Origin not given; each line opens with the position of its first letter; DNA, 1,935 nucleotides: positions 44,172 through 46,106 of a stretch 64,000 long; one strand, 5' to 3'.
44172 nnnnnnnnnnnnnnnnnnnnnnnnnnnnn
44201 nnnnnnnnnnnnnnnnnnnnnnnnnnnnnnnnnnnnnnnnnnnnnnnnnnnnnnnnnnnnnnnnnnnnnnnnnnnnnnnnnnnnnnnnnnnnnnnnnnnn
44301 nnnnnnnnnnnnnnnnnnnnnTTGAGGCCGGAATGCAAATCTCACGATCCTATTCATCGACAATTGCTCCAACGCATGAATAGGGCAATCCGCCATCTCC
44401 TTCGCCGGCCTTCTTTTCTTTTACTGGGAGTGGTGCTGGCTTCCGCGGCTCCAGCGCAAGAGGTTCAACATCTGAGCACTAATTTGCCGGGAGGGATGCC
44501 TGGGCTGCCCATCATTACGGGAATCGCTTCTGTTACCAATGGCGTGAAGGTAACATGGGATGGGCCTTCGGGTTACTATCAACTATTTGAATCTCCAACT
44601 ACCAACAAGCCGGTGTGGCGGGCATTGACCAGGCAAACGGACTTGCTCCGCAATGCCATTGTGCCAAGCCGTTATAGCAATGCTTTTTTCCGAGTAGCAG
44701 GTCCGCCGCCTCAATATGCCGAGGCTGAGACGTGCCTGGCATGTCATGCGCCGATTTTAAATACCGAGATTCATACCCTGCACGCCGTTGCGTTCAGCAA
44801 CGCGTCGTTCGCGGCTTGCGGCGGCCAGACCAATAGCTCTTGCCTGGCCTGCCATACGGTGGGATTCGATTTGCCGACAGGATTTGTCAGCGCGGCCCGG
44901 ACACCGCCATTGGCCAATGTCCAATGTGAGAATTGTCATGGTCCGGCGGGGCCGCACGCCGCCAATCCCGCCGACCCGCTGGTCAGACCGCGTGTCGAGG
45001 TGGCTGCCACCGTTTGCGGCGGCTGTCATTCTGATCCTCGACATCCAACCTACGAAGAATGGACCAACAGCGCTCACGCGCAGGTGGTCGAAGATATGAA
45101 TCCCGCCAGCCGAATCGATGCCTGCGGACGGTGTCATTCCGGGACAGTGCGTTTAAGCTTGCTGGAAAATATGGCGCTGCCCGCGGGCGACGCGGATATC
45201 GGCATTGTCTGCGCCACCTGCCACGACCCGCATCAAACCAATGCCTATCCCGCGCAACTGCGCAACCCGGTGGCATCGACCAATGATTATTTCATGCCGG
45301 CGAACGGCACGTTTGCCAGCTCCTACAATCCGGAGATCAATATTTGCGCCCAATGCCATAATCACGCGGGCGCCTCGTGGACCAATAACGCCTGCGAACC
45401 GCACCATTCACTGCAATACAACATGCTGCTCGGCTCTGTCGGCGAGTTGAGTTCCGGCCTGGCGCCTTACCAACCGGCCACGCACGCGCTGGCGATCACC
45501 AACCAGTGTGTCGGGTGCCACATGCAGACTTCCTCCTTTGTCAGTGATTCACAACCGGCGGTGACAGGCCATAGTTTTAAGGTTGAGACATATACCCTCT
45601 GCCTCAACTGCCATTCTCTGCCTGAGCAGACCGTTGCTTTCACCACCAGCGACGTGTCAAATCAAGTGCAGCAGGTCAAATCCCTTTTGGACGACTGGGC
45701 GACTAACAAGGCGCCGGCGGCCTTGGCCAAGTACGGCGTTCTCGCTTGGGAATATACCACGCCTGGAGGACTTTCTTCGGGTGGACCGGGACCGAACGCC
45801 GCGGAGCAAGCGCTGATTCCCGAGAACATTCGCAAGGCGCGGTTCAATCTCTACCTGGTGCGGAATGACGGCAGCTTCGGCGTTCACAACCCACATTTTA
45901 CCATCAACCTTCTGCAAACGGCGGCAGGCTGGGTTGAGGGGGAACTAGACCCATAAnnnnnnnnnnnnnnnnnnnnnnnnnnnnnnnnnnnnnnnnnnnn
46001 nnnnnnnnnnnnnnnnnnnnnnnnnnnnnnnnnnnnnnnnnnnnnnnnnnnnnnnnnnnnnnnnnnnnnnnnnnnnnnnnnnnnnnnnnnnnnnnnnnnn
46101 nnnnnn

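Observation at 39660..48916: Porin-cytochrome (Pcc/Mtr-like) extracellular electron transfer module next to hemA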

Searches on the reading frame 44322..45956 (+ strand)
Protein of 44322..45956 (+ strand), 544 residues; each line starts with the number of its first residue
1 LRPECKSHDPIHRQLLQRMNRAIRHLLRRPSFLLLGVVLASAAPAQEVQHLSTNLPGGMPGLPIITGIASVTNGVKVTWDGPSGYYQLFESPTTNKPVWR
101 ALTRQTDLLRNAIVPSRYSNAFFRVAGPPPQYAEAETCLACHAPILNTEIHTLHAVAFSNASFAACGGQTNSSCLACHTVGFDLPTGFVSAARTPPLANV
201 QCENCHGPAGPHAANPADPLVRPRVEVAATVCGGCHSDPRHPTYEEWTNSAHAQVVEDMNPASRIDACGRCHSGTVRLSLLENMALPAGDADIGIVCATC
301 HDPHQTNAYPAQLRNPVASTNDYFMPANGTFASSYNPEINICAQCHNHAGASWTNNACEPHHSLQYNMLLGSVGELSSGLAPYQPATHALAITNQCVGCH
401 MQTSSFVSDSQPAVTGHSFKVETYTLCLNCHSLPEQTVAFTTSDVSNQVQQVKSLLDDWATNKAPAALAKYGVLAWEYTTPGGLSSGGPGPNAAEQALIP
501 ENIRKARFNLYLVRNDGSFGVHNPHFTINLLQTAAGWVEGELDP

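Call 4: search_protein_families(library=pfam, proteins=[window:44322-45956:+], max_evalue=0.1)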
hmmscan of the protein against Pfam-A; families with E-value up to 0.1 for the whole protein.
window:44322-45956:+ (544 aa): 7 families
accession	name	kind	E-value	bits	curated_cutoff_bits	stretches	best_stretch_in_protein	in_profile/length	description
PF13435.11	Cytochrome_C554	-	1.4e-13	52.1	20.8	2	141-207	5-84/84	Cytochrome c554 and c-prime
PF14522.11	Cytochrome_C7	-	3.9e-12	46.3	24.8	4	199-273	13-67/67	Cytochrome c7 and related cytochrome c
PF22113.1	Mtrc-MtrF_II-IV_dom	-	9.6e-12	45.2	30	3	334-441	23-139/176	Outer membrane cytochrome MtrC/MtrF-like, domains II/IV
PF14537.11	Cytochrom_c3_2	-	4.8e-09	37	25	1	199-301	6-78/79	Cytochrome c3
PF09699.15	Paired_CXXCH_1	-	1.9e-07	31.1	20.6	3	196-240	3-40/41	Doubled CXXCH motif (Paired_CXXCH_1)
PF02335.20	Cytochrom_C552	-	8.7e-07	28.7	24.1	1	394-535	245-370/438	Cytochrome c552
PF03264.19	Cytochrom_NNT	-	0.07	13.3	24.1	0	394-432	126-165/174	NapC/NirT cytochrome c family, N-terminal region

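Call 5: search_protein_families(library=ncbifam, proteins=[window:44322-45956:+], max_evalue=0.1)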
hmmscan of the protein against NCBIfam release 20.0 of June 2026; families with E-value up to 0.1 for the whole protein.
window:44322-45956:+ (544 aa): 5 families
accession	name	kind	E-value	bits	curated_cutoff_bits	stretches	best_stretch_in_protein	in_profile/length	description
NF041198.1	UshA_like_PCGU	equivalog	1.4e-17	63.4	275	1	131-244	404-516/519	UshA-like (seleno)protein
TIGR03508.1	decahem_SO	subfamily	4.8e-12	45.9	192.2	1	192-351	27-201/258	DmsE family decaheme c-type cytochrome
NF043010.1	Cyt554_Nsmonas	equivalog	4.5e-07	29.5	400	1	172-209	81-118/238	cytochrome c-550 CycA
TIGR01905.1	paired_CXXCH_1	subfamily_domain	0.011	15.6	25.2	0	297-314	9-25/41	doubled CXXCH domain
NF045713.1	CxxCH_16_HmcA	equivalog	0.081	11.5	400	0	232-449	201-405/541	sulfate respiration complex hexadecaheme cytochrome HmcA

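Call 16: search_solved_structures(query=window:44322-45956:+, max_evalue=1)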
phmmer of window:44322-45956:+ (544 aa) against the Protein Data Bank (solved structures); distinct sequences matched with E-value up to 1: 7.
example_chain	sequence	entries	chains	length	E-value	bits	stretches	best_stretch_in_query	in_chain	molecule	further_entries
6i5b_A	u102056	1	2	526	5.1e-13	52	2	239-458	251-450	Uncharacterized protein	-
6r2q_A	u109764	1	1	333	6.5e-05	25.3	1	171-351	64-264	Cystathionine beta-synthase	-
6qvm_A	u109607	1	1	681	0.00013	24.3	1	173-401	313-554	Multiheme cytochrome cf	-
1bvb_A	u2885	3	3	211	0.00019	23.8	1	171-209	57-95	CYTOCHROME C-554 | CYTOCHROME C554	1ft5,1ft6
4rkm_A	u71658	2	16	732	0.075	15.2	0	293-348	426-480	MccA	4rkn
3jb8_A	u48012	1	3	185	0.25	13.5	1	125-208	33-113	Coat protein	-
8rv0_Y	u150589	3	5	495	0.3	13.2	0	173-244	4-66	Octaheme cytochrome c nitrite reductase | Octaheme nitrite c cytochrome c reductase | Octaheme nitrite reductase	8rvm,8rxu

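Call 62: find_homologous_proteins(query=window:44376-45956:+)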
Query window:44376-45956:+ (526 aa): 1473 proteins with E <= 0.001 among 8000 candidates; the best 120 are listed.
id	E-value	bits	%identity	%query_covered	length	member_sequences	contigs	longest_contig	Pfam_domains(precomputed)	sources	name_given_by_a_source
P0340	0.0e+0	1230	100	100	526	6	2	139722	PF09699.16,PF14537.12,PF13435.12,PF02335.21,PF14522.12,PF22113.2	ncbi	ncbi:MAG: multiheme c-type cytochrome [Limisphaerales bacterium]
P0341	1.5e-295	999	81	100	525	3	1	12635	PF09699.16,PF14537.12,PF13435.12,PF02335.21,PF14522.12,PF22113.2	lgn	-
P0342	5.4e-279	945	77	95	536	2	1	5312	PF09699.16,PF14537.12,PF13435.12,PF03264.20,PF02335.21,PF14522.12,PF22113.2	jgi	jgi:hypothetical protein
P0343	1.0e-257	875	75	95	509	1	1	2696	PF09699.16,PF14537.12,PF13435.12,PF03264.20,PF14522.12,PF22113.2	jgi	jgi:hypothetical protein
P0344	1.0e-251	855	71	100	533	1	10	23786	PF09699.16,PF14537.12,PF13435.12,PF14522.12,PF22113.2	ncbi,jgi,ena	-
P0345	1.6e-250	851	70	99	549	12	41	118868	PF09699.16,PF14537.12,PF13435.12,PF02335.21,PF14522.12,PF22113.2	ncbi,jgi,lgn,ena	jgi:hypothetical protein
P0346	3.0e-250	850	69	100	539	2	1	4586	PF09699.16,PF14537.12,PF13435.12,PF02335.21,PF14522.12,PF22113.2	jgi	jgi:hypothetical protein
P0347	4.2e-250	849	69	100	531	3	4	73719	PF09699.16,PF14537.12,PF13435.12,PF02335.21,PF14522.12,PF22113.2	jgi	jgi:hypothetical protein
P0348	6.3e-250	849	73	95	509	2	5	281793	PF09699.16,PF14537.12,PF13435.12,PF02335.21,PF14522.12,PF22113.2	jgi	jgi:hypothetical protein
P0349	5.3e-248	843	71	95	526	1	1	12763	PF09699.16,PF14537.12,PF13435.12,PF02335.21,PF14522.12,PF22113.2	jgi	jgi:hypothetical protein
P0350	2.1e-247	841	71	96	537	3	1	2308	PF09699.16,PF14537.12,PF13435.12,PF02335.21,PF14522.12,PF22113.2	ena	-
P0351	2.8e-247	840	70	99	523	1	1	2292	PF09699.16,PF14537.12,PF13435.12,PF02335.21,PF14522.12,PF22113.2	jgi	-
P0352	2.3e-246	837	71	97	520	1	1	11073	PF09699.16,PF14537.12,PF13435.12,PF02335.21,PF14522.12,PF22113.2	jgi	jgi:hypothetical protein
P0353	1.2e-243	828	68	95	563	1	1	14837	PF09699.16,PF14537.12,PF13435.12,PF14522.12,PF22113.2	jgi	jgi:hypothetical protein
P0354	4.1e-243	826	67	99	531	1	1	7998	PF09699.16,PF14537.12,PF13435.12,PF02335.21,PF14522.12,PF22113.2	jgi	jgi:hypothetical protein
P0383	2.7e-221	754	65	95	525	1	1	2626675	PF09699.16,PF14537.12,PF13435.12,PF14522.12,PF22113.2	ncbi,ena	-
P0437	3.8e-201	688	58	100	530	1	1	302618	PF09699.16,PF13435.12,PF14522.12,PF22113.2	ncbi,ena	-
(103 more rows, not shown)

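Call 72: predict_structure(alignment_id=A4)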
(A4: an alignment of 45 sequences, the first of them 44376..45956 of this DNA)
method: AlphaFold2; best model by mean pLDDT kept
length: 526 residues; sequences in the alignment: 45
mean_pLDDT: 53.7   pTM: 0.40
mean pLDDT of the five models: 53.7, 50.6, 50.4, 46.9, 46.1
residues with pLDDT >= 90: 53; 70-90: 112; 50-70: 59; < 50: 302
segments of 3 or more residues with pLDDT < 50: 1-42, 113-137, 144-332, 346-354, 365-367, 374-403
pLDDT, mean of each block of 10 residues (from residue 1): 35 44 33 33 64 84 71 81 78 77 76 39 42 47 45 40 29 35 27 28 26 33 44 38 39 29 37 26 24 22 26 36 40 64 55 60 51 44 35 42 58 73 83 95 95 92 80 88 93 75 67 92 86
secondary structure, 60 per line:
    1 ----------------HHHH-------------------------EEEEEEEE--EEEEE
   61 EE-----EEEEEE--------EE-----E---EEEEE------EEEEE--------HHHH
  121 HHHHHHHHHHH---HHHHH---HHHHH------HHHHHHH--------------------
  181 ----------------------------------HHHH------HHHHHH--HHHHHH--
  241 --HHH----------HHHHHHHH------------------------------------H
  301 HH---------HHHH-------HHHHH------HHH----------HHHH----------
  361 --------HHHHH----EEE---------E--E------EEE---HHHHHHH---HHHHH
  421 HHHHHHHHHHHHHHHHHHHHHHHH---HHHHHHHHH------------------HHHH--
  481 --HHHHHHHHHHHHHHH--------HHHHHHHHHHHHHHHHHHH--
elements in order: H17-20 E46-53 E56-62 E68-73 E93-97 E104-108 H117-131 H135-139 H143-147 H154-160 H215-218 H225-230 H233-238 H256-263 H312-315 H323-327 H347-350 H369-373 E378-380 E400-402 H406-412 H416-444 H448-456 H475-478 H483-497 H506-524

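Call 74: search_solved_structures(query=A4, max_evalue=0.01, show_alignments=1)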
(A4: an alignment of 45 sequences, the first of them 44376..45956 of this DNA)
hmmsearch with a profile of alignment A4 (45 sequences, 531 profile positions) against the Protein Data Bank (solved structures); distinct sequences matched with E-value up to 0.01: 8.
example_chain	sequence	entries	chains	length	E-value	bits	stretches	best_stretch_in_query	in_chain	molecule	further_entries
6i5b_A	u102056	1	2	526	1.1e-25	93.2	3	224-302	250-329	Uncharacterized protein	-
6qvm_A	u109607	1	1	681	6.1e-17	64.4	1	151-301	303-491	Multiheme cytochrome cf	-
1bvb_A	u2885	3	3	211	1.7e-11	46.4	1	117-199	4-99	CYTOCHROME C-554 | CYTOCHROME C554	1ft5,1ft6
4rkm_A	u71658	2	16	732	7.5e-05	24.5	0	482-527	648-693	MccA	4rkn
6r2q_A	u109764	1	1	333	0.00017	23.3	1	156-389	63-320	Cystathionine beta-synthase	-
8rv0_Y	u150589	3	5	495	0.0015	20.2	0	168-231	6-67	Octaheme cytochrome c nitrite reductase | Octaheme nitrite c cytochrome c reductase | Octaheme nitrite reductase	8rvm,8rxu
5ze8_A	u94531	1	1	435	0.0019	19.9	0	200-291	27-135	cytochrome c552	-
3ubr_A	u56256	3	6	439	0.0094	17.6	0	380-442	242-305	Cytochrome c-552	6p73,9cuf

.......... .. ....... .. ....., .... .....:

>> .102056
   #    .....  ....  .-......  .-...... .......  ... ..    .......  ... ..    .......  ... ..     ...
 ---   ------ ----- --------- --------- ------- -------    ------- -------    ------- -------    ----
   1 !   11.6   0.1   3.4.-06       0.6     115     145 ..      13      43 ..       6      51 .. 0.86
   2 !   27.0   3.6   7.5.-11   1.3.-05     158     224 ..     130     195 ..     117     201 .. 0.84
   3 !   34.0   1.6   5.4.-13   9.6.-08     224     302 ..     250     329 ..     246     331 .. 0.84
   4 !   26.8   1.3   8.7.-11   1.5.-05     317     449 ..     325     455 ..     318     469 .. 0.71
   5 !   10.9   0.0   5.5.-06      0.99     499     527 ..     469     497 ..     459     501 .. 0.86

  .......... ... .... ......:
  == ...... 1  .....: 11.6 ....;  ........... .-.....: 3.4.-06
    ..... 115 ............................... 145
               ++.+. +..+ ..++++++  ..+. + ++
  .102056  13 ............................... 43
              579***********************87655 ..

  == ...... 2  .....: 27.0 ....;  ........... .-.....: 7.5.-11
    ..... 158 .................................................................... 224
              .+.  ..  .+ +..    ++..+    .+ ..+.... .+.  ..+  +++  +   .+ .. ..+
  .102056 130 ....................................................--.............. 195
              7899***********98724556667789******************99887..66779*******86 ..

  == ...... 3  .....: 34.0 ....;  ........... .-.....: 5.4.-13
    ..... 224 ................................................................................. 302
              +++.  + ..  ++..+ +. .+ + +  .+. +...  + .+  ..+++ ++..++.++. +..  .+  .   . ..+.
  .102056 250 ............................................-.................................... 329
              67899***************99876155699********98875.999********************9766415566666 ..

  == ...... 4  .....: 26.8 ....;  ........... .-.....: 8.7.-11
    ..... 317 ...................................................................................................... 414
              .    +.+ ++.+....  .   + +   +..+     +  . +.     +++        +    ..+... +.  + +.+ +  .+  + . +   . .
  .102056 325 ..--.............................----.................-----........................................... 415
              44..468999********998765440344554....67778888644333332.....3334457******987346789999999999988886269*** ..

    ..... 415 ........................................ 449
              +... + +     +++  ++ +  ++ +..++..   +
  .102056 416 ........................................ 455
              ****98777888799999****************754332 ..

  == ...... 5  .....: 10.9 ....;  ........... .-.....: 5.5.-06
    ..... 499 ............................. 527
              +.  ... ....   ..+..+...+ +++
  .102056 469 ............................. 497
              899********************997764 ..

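Call 76: fold_search(model_id=the predicted structure, library=pdb)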
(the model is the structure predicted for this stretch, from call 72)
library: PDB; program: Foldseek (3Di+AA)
matches with E <= 10: 510; with E <= 0.001: 0
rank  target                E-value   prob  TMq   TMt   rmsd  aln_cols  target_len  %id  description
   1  6i5b_A                1.5e-02  0.99  0.21  0.22   8.6       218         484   21  Crystal Structure of Outer Cell Wall Cytochrome OcwA (released 2019-09-25)
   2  5n06_A                1.8e-02  0.97  0.10  0.38   6.4        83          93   14  Crystal structure of Tie1 Fibronectin-like domain 3 (released 2017-04-26)
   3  2j7a_K                1.8e-02  0.47  0.17  0.18  14.2       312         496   20  Crystal structure of cytochrome c nitrite reductase NrfHA complex from Desulfovibrio vulgaris (released 2006-12-06)
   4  2j7a_B                2.1e-02  0.72  0.19  0.20  13.2       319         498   17  Crystal structure of cytochrome c nitrite reductase NrfHA complex from Desulfovibrio vulgaris (released 2006-12-06)
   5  6i5b_B                2.4e-02  0.99  0.21  0.22   8.6       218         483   21  Crystal Structure of Outer Cell Wall Cytochrome OcwA (released 2019-09-25)
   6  1oah_B                2.5e-02  0.77  0.19  0.20  14.1       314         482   17  Cytochrome c Nitrite Reductase from Desulfovibrio desulfuricans ATCC 27774: The relevance of the two calcium sites in  (released 2003-05-08)
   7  2j7a_D                2.8e-02  0.69  0.19  0.20  13.2       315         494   18  Crystal structure of cytochrome c nitrite reductase NrfHA complex from Desulfovibrio vulgaris (released 2006-12-06)
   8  2j7a_H                3.0e-02  0.75  0.20  0.21  13.6       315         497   18  Crystal structure of cytochrome c nitrite reductase NrfHA complex from Desulfovibrio vulgaris (released 2006-12-06)
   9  1oah_A                5.0e-02  0.66  0.20  0.22  13.9       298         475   18  Cytochrome c Nitrite Reductase from Desulfovibrio desulfuricans ATCC 27774: The relevance of the two calcium sites in  (released 2003-05-08)
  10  2crm_MODEL_1_A        5.3e-02  0.98  0.12  0.42  12.3       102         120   14  Solution structure of the forth FNIII domain of human (released 2005-11-20)
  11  7ceg_A                5.6e-02  0.98  0.11  0.14   4.4        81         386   25  Crystal structure of the complex between mouse PTP delta and neuroligin-3 (released 2021-02-24)
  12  2m26_MODEL_1_A        7.4e-02  0.99  0.11  0.39   6.7       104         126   16  NMR structure of the C-terminal domain of the protein HCFC1 from Mus musculus (released 2013-01-16)
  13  5n06_B                7.4e-02  0.91  0.10  0.43   6.2        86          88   15  Crystal structure of Tie1 Fibronectin-like domain 3 (released 2017-04-26)
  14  7mwc_C                7.4e-02  0.60  0.10  0.12  19.9       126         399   13  ERAP1 binds peptide C-terminus of a LPF sequence (AAAAFKARKF) (released 2021-07-28)
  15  4yfe_A                8.7e-02  0.97  0.10  0.25   4.1        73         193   26  Crystal structure of PTP delta Fn1-Fn2 (released 2015-05-06)
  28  6qvm_A                1.7e-01  0.33  0.20  0.16  12.6       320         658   18  Undecaheme cytochrome from S-layer of Carboxydothermus ferrireducens (released 2020-03-25)
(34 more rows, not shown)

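Call 78: find_encoding_contigs(protein=P0437, flank=7000, max_places=1)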
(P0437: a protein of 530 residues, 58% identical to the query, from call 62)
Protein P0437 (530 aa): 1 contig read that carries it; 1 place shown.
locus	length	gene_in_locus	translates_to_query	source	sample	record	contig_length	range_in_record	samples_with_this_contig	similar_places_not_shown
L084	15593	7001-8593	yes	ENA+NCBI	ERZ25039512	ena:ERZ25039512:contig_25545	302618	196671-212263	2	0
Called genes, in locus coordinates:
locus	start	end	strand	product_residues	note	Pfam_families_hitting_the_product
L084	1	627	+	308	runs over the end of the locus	PF13187:Fer4_9 (faint), PF00037:Fer4 (faint), PF12797:Fer4_2 (faint), PF12837:Fer4_6 (faint), PF14697:Fer4_21 (faint), PF13247:Fer4_11, PF12838:Fer4_7 (weak), PF13237:Fer4_10 (weak)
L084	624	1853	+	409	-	PF03916:NrfD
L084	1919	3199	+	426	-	PF13531:SBP_bac_11, PF02635:DsrE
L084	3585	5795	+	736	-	PF09699:Paired_CXXCH_1 (faint), PF14522:Cytochrome_C7 (faint), PF14537:Cytochrom_c3_2 (faint), PF22113:Mtrc-MtrF_II-IV_dom (faint), PF13435:Cytochrome_C554 (faint)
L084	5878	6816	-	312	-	PF23357:DUF7088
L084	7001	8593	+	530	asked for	PF22113:Mtrc-MtrF_II-IV_dom (faint), PF14522:Cytochrome_C7 (faint), PF09699:Paired_CXXCH_1 (faint), PF13435:Cytochrome_C554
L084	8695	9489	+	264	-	PF14537:Cytochrom_c3_2 (faint), PF14522:Cytochrome_C7 (faint), PF09699:Paired_CXXCH_1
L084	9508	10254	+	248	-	-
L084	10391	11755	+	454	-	-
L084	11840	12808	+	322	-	PF01266:DAO (faint), PF07992:Pyr_redox_2, PF13738:Pyr_redox_3, PF00070:Pyr_redox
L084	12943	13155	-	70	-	-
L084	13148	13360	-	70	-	-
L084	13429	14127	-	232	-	PF00072:Response_reg, PF00486:Trans_reg_C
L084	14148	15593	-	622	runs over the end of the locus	PF00512:HisKA, PF02518:HATPase_c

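Call 79: find_encoding_contigs(protein=P0383, flank=7000, max_places=1)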
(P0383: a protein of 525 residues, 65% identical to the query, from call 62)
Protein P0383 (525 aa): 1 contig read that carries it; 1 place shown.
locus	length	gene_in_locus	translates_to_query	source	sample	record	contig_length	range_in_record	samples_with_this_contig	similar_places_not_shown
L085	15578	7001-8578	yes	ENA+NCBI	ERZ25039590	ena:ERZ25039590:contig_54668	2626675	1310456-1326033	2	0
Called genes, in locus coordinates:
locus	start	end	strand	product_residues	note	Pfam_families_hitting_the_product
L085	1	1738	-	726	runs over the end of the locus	PF01855:POR_N, PF17147:PFOR_II, PF01558:POR, PF10371:EKR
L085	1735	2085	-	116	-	PF04023:FeoA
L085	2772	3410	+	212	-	PF01488:Shikimate_DH, PF03807:F420_oxidored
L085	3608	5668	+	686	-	PF13435:Cytochrome_C554 (faint), PF22113:Mtrc-MtrF_II-IV_dom (faint), PF09699:Paired_CXXCH_1 (faint), PF14522:Cytochrome_C7 (faint), PF14537:Cytochrom_c3_2 (faint)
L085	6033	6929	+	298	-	PF23357:DUF7088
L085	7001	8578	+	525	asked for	PF22113:Mtrc-MtrF_II-IV_dom (faint), PF14537:Cytochrom_c3_2 (faint), PF09699:Paired_CXXCH_1 (faint), PF13435:Cytochrome_C554, PF14522:Cytochrome_C7 (faint)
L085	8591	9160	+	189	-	-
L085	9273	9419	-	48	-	-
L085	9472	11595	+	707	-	-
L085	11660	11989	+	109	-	PF13442:Cytochrome_CBB3, PF00034:Cytochrom_C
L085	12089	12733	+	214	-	PF14522:Cytochrome_C7 (faint), PF09699:Paired_CXXCH_1 (faint)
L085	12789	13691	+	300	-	PF12838:Fer4_7 (weak), PF13247:Fer4_11, PF13187:Fer4_9 (weak), PF00037:Fer4 (weak), PF12797:Fer4_2 (weak), PF13237:Fer4_10 (weak), PF12838:Fer4_7 (weak), PF13247:Fer4_11, +5 more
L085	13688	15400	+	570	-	PF03916:NrfD, PF00027:cNMP_binding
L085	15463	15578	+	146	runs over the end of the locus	-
